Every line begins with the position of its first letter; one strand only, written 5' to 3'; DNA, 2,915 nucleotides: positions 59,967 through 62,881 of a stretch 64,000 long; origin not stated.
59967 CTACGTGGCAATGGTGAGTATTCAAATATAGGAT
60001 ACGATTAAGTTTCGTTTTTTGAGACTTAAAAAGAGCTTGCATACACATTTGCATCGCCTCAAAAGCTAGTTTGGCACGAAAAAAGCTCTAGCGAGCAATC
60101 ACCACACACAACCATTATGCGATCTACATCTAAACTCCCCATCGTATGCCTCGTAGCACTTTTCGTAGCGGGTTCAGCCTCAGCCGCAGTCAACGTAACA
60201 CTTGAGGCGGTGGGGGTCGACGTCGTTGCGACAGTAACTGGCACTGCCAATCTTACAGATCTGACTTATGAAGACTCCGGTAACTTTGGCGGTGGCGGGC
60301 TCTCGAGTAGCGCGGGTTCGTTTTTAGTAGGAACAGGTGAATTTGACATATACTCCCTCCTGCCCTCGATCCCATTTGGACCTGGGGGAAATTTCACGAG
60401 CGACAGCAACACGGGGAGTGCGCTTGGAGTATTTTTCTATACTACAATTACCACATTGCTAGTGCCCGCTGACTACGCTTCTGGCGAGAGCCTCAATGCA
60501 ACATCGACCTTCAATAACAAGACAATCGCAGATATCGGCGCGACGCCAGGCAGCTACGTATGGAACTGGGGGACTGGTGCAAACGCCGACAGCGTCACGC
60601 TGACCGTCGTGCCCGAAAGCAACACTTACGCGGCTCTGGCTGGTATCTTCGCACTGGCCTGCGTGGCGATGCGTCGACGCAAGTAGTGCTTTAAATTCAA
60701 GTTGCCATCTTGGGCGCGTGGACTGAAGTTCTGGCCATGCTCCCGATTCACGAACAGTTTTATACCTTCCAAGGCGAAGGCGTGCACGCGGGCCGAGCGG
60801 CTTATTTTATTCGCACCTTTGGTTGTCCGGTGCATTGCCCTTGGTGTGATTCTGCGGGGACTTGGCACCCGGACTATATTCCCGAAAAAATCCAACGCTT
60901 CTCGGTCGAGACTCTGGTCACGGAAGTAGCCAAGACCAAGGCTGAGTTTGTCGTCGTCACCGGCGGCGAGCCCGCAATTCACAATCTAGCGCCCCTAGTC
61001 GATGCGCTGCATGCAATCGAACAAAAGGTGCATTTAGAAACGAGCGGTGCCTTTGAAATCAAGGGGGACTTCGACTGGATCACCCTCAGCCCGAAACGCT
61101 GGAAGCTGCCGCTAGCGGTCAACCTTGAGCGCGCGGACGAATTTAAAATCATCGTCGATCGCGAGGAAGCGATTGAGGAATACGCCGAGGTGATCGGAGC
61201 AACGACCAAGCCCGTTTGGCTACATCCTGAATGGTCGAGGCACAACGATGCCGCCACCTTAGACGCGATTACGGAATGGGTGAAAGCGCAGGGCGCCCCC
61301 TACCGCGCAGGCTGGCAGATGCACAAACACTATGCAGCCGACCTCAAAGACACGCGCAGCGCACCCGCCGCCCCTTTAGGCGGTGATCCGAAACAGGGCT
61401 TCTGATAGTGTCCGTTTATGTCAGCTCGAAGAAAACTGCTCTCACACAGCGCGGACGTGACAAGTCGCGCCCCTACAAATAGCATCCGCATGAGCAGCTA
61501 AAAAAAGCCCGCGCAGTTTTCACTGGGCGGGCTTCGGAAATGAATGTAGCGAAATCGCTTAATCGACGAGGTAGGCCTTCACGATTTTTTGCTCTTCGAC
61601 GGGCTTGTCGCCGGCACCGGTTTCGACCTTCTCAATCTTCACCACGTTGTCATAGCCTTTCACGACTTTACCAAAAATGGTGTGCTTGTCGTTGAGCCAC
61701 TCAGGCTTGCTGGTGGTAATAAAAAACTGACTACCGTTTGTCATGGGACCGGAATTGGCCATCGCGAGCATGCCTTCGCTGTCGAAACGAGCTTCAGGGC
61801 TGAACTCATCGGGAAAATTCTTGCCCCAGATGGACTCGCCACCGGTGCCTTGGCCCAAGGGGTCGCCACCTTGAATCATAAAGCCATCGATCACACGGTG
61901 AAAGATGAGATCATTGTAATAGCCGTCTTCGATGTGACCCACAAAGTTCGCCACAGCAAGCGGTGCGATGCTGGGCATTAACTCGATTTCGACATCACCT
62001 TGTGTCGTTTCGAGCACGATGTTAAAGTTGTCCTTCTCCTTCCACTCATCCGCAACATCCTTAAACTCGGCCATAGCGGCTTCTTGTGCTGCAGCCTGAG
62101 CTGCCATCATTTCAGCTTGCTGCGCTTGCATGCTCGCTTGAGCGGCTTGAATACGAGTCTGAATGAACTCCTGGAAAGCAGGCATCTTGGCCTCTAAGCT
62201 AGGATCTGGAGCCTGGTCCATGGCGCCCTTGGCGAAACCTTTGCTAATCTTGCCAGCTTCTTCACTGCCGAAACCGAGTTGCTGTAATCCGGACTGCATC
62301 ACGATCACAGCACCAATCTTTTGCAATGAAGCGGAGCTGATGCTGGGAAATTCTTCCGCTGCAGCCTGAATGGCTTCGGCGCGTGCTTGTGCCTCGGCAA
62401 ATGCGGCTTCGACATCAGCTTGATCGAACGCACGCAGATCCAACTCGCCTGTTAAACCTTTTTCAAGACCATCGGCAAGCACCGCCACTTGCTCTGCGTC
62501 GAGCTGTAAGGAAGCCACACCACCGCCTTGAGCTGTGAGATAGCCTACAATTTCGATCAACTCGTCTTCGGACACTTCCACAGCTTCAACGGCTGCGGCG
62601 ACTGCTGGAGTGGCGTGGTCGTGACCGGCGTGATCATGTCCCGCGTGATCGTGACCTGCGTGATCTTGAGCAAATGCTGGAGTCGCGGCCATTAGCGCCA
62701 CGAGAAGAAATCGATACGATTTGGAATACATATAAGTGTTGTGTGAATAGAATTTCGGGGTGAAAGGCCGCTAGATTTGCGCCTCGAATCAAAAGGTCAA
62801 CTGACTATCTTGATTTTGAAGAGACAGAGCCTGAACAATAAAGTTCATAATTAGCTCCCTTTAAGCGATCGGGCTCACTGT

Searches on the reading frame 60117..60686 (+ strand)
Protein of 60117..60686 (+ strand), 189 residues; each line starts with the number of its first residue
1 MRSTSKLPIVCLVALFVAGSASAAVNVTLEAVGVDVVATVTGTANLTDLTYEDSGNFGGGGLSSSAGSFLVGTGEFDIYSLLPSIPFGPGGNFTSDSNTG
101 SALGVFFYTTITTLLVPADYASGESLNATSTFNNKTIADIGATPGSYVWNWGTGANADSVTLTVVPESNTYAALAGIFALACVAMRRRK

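Call 5: search_protein_families(library=padloc, proteins=[window:60117-60686:+], max_evalue=0.01)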
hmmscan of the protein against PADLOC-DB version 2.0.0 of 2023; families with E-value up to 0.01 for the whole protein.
window:60117-60686:+ (189 aa): 0 families

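Call 6: search_protein_families(library=ncbifam, proteins=[window:60117-60686:+], max_evalue=0.01)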
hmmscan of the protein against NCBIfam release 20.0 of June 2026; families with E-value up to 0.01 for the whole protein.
window:60117-60686:+ (189 aa): 1 family
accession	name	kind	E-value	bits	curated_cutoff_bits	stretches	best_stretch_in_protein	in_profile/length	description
NF038126.1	PEP_CTERM_FxDxF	subfamily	0.0034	17.6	50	0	40-187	36-165/165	FxDxF family PEP-CTERM protein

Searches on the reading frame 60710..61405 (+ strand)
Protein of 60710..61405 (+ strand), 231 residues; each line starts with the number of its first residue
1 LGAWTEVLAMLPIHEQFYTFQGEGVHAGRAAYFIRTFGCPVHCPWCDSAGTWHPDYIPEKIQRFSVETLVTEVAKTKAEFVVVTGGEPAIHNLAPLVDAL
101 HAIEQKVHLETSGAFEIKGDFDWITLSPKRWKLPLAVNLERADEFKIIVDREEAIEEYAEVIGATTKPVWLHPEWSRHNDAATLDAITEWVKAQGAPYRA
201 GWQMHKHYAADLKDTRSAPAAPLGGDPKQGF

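Call 5: search_protein_families(library=padloc, proteins=[window:60710-61405:+], max_evalue=0.01)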
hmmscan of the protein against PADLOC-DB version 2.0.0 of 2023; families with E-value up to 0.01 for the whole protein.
window:60710-61405:+ (231 aa): 0 families

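Call 6: search_protein_families(library=ncbifam, proteins=[window:60710-61405:+], max_evalue=0.01)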
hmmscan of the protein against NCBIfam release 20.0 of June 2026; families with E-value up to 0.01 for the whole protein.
window:60710-61405:+ (231 aa): 15 families
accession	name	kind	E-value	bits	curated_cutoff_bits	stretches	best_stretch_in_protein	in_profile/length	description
TIGR04322.1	rSAM_QueE_Ecoli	equivalog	6.2e-30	104.3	200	1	17-207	1-211/215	7-carboxy-7-deazaguanine synthase QueE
TIGR04508.1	queE_Cx14CxxC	equivalog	4.9e-24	85.3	240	1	13-207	3-204/208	7-carboxy-7-deazaguanine synthase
TIGR04349.1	rSAM_QueE_gams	hypoth_equivalog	3.5e-23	82.4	300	1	12-208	2-203/210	7-carboxy-7-deazaguanine synthase QueE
TIGR03365.1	Bsubt_queE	equivalog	9.5e-22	77.7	206.1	1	11-144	3-142/238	7-carboxy-7-deazaguanine synthase QueE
TIGR03963.1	rSAM_QueE_Clost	equivalog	2.2e-18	66.7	260.1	1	12-118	2-107/219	putative 7-carboxy-7-deazaguanine synthase QueE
TIGR02495.1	NrdG2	equivalog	2.5e-07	30.2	131.15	1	28-114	15-100/193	anaerobic ribonucleoside-triphosphate reductase activating protein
NF045574.1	sacti_mat_StsB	exception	2.2e-05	23.5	625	1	29-91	96-155/466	StsB family radical SAM/SPASM domain sactipeptide maturase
TIGR02491.1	NrdG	equivalog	8e-05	22.6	126.1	1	21-108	12-95/154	anaerobic ribonucleoside-triphosphate reductase activating protein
TIGR02493.1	PFLA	equivalog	0.0002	20.8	231.75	1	37-171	23-161/235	pyruvate formate-lyase-activating protein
TIGR02666.1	moaA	equivalog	0.0005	19.1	284.05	1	39-113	20-100/336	GTP 3',8-cyclase MoaA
TIGR03470.1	HpnH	equivalog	0.00062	18.9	225.05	1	37-153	36-146/318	adenosyl-hopene transferase HpnH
TIGR02826.1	RNR_activ_nrdG3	equivalog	0.00097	19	151.7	1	35-106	21-87/148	anaerobic ribonucleoside-triphosphate reductase activating protein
NF049973.1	radical_Rv1681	equivalog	0.0026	16.7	380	1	29-98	72-140/326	Rv1681 family radical SAM protein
TIGR04084.1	rSAM_AF0577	subfamily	0.0041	16.1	225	1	36-106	4-70/347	TIGR04084 family radical SAM/SPASM domain-containing protein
TIGR04251.1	SCM_rSAM_ScmF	equivalog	0.009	15.4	400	0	29-115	4-92/353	SynChlorMet cassette radical SAM/SPASM protein ScmF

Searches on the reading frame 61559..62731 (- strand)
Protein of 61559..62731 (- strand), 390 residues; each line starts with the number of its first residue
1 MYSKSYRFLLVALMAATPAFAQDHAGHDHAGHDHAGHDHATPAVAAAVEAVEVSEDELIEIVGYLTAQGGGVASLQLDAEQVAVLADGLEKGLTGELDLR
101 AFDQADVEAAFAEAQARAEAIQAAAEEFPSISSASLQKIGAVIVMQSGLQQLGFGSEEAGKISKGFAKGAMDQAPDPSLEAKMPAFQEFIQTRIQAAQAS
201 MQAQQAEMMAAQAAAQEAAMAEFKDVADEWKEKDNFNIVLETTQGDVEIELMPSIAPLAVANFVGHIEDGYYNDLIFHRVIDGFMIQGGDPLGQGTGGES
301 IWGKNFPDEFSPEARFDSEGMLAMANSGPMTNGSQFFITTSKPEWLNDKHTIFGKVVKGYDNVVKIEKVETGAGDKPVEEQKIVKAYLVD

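Call 5: search_protein_families(library=padloc, proteins=[window:61559-62731:-], max_evalue=0.01)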
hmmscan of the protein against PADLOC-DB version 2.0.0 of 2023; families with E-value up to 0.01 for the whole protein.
window:61559-62731:- (390 aa): 0 families

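Call 6: search_protein_families(library=ncbifam, proteins=[window:61559-62731:-], max_evalue=0.01)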
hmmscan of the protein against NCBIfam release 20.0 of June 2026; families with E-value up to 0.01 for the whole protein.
window:61559-62731:- (390 aa): 2 families
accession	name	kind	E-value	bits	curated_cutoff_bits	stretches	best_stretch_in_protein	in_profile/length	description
NF008151.0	PRK10903.1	equivalog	6.5e-23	81.2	308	1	232-372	25-168/190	peptidylprolyl isomerase A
NF008057.0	PRK10791.1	equivalog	1.4e-18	67.2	297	1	238-373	2-143/164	peptidylprolyl isomerase B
